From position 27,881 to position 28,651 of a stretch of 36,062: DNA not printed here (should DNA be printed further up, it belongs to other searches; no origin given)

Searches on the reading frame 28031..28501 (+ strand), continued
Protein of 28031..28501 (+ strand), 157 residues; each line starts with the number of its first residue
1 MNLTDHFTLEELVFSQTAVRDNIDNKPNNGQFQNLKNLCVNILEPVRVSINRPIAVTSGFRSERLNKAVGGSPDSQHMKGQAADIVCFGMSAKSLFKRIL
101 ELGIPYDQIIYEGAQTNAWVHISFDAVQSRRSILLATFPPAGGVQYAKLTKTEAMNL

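Call 57: search_protein_families(library=pfam, proteins=[L035:7410-10355:+, L036:954-2363:+, L037:7422-9776:+, L037:5404-6429:+, L037:6453-6806:+, L037:3906-4415:-, L037:4412-4777:-, L037:10077-10313:+], max_evalue=0.01)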
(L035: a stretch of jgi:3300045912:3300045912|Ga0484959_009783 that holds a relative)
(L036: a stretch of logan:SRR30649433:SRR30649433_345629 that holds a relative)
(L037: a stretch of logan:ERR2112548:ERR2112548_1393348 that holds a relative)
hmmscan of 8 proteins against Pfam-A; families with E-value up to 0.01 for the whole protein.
L035:7410-10355:+ (982 aa): 11 families
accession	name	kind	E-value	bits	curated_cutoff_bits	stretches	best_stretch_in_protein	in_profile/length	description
PF03707.21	MHYT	-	6.3e-46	154.6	21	4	52-110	1-59/59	Bacterial signalling protein N terminal repeat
PF00990.26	GGDEF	-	5.1e-31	108.1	23.8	1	712-869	1-160/161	Diguanylate cyclase, GGDEF domain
PF00563.25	EAL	-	5.6e-26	91.8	31.3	1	890-980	3-92/236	EAL domain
PF08447.18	PAS_3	-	1.1e-25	90.2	25.6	1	430-518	2-88/89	PAS fold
PF13426.13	PAS_9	-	4.5e-20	72.3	27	2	290-394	2-103/103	PAS domain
PF00989.32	PAS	-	2.1e-16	60.4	22.6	1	279-392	1-113/113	PAS fold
PF13185.12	GAF_2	-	1.4e-14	54.9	28.6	1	553-700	2-136/136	GAF domain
PF08448.16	PAS_4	-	4.7e-14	53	23.1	1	285-397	1-110/110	PAS fold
PF13188.13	PAS_8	-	5e-13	48.9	21.8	1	280-332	2-55/65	PAS domain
PF01590.32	GAF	-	4e-06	27.8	22.4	1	554-699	1-133/133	GAF domain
PF13492.12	GAF_3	-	0.00049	20.9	27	1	650-701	78-129/129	GAF domain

L036:954-2363:+ (470 aa): 6 families
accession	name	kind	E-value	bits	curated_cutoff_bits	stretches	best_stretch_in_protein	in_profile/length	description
PF03707.21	MHYT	-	3e-47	158.9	21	4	52-110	1-59/59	Bacterial signalling protein N terminal repeat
PF00989.32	PAS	-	4.1e-16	59.4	22.6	1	279-392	1-113/113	PAS fold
PF13426.13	PAS_9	-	5.2e-15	56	27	1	290-394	2-103/103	PAS domain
PF08448.16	PAS_4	-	3.4e-13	50.2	23.1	1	285-397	1-110/110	PAS fold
PF13188.13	PAS_8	-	3.7e-13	49.3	21.8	1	280-333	2-56/65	PAS domain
PF08447.18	PAS_3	-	1.3e-12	48.2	25.6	1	430-468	2-40/89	PAS fold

L037:7422-9776:+ (784 aa): 1 family
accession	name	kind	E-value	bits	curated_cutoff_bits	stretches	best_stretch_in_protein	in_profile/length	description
PF09994.14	T6SS_Tle1-like_cat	-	6.2e-69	232.9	27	1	16-311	3-287/287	T6SS, Phospholipase effector Tle1-like, catalytic domain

L037:5404-6429:+ (341 aa): 0 families

L037:6453-6806:+ (117 aa): 0 families

L037:3906-4415:- (169 aa): 1 family
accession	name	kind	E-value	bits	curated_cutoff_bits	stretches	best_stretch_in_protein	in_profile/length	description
PF12669.12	FeoB_associated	-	0.0073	17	27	0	141-161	7-27/44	FeoB-associated Cys-rich membrane protein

L037:4412-4777:- (121 aa): 0 families

L037:10077-10313:+ (79 aa): 0 families

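Call 59: search_protein_families(library=phrogs, proteins=[L031:2173-2619:+, L031:2739-3311:+, L031:3317-4093:+, L031:4183-4746:+, L031:929-1339:+, L027:2876-3232:-, L027:3232-3831:-, L027:3582-4163:-, L027:4163-4552:-], max_evalue=0.001)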
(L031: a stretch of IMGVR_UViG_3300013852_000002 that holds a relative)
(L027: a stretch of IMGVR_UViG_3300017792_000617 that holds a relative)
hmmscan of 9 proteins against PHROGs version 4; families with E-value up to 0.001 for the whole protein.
L031:2173-2619:+ (149 aa): 1 family
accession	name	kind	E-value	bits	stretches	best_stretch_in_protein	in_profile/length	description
phrog_1024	-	unknown function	1.3e-42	145.8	1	27-146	1-124/130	-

L031:2739-3311:+ (191 aa): 0 families

L031:3317-4093:+ (259 aa): 2 families
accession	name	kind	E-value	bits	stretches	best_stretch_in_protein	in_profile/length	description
phrog_1924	-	tail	6.3e-79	266.2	1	23-258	10-237/237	minor tail protein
phrog_29138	-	unknown function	3.5e-14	53.8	1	97-258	8-170/170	-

L031:4183-4746:+ (188 aa): 4 families
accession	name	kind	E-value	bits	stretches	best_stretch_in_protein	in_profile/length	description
phrog_57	-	head and packaging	1.2e-41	143.8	1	13-188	5-189/199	terminase small subunit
phrog_1790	-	head and packaging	7.4e-29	101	1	84-185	10-111/114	terminase small subunit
phrog_10446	-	unknown function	1.2e-05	26.1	1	147-184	2-39/42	-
phrog_141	-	head and packaging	0.00013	22.4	1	21-170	16-159/183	terminase small subunit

L031:929-1339:+ (137 aa): 4 families
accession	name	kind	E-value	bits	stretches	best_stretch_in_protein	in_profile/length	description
phrog_824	-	unknown function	1.2e-45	157.5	1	7-132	59-181/265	-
phrog_2363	-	unknown function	1.2e-22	81.5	1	12-128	59-173/192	-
phrog_5702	-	DNA, RNA and nucleotide metabolism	9.4e-15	55.4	1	57-126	2-67/70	Holliday junction resolvase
phrog_93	-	DNA, RNA and nucleotide metabolism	2.2e-05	24.3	1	34-129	372-445/613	endonuclease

L027:2876-3232:- (119 aa): 1 family
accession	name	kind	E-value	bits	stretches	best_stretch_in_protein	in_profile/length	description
phrog_3580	-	unknown function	1.2e-11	45.7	1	5-85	4-85/87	-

L027:3232-3831:- (200 aa): 0 families

L027:3582-4163:- (194 aa): 7 families
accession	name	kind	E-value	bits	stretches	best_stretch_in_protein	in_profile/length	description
phrog_181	-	lysis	3.5e-45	156.2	1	1-193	331-531/769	endolysin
phrog_26317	-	unknown function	1.7e-20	74.1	1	102-193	29-118/119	-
phrog_9506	-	lysis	3.4e-11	44.4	1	11-185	13-186/330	endolysin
phrog_317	-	lysis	4.2e-07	30.5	1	7-188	198-355/492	endolysin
phrog_12261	-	unknown function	2.1e-06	28.8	1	108-172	14-75/76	-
phrog_3201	-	tail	1.5e-05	23.8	1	104-186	2116-2199/2408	tail fiber protein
phrog_1519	-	lysis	0.00055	20.1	1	9-186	205-374/502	endolysin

L027:4163-4552:- (130 aa): 2 families
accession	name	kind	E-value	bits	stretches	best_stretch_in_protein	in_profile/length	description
phrog_6065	-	unknown function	2.7e-07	31.9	1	24-124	11-104/112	-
phrog_32072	-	tail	0.00015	21.3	1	54-126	78-150/894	tail protein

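Call 70: search_protein_families(library=pfam, proteins=[L039:6473-7882:+, L039:4816-5964:+], max_evalue=0.01)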
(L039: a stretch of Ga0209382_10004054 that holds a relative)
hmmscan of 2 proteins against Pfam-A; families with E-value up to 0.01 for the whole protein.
L039:6473-7882:+ (470 aa): 2 families
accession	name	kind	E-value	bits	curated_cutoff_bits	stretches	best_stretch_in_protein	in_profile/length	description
PF00144.29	Beta-lactamase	-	4.9e-56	190.7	27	1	57-353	14-314/329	Beta-lactamase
PF11954.13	DUF3471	-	3.5e-07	31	29.3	1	376-457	3-89/103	Domain of unknown function (DUF3471)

L039:4816-5964:+ (383 aa): 2 families
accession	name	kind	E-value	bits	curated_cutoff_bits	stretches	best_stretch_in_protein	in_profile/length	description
PF00155.27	Aminotran_1_2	-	1.4e-50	173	19.7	1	40-377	7-361/361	Aminotransferase class I and II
PF01041.23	DegT_DnrJ_EryC1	-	0.0053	16.5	19.8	1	94-219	43-163/360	DegT/DnrJ/EryC1/StrS aminotransferase family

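Call 83: search_protein_families(library=padloc, proteins=[window:28031-28501:+], max_evalue=0.01)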
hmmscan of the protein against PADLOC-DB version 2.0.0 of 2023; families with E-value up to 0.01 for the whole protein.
window:28031-28501:+ (157 aa): 0 families

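Call 86: search_protein_families(library=pfam, proteins=[P0141, P0150, P0173, P0180, P0256, P0183, P0268, P0197, P0204, P0151], max_evalue=0.01)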
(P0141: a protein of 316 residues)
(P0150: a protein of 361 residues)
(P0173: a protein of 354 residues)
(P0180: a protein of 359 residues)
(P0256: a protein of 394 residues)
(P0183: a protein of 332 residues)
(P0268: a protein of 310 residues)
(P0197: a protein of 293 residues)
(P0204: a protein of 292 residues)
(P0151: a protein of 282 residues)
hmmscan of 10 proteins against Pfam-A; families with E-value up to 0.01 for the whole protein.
P0141 (316 aa): 1 family
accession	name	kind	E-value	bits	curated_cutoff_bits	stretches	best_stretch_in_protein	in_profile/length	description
PF24514.1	SpaA_4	-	8.9e-14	52.6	27.3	1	214-315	5-107/107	Prealbumin-like fold domain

P0150 (361 aa): 0 families

P0173 (354 aa): 0 families

P0180 (359 aa): 0 families

P0256 (394 aa): 1 family
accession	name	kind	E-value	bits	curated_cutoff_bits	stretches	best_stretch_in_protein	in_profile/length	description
PF21037.2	CCDC138_cc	-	0.0037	17.7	27.1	0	312-353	9-48/59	Coiled-coil-domain-containing protein 138, coiled-coil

P0183 (332 aa): 0 families

P0268 (310 aa): 1 family
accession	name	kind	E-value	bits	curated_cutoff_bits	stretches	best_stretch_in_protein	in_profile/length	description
PF07610.17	DUF1573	-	0.00089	19.7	26.1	0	262-307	53-97/98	Protein of unknown function (DUF1573)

P0197 (293 aa): 0 families

P0204 (292 aa): 1 family
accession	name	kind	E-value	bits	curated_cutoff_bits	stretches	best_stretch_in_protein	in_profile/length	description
PF15134.11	CEP15-like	-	0.0045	17.4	27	1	232-275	37-80/110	Centrosomal protein 15-like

P0151 (282 aa): 0 families
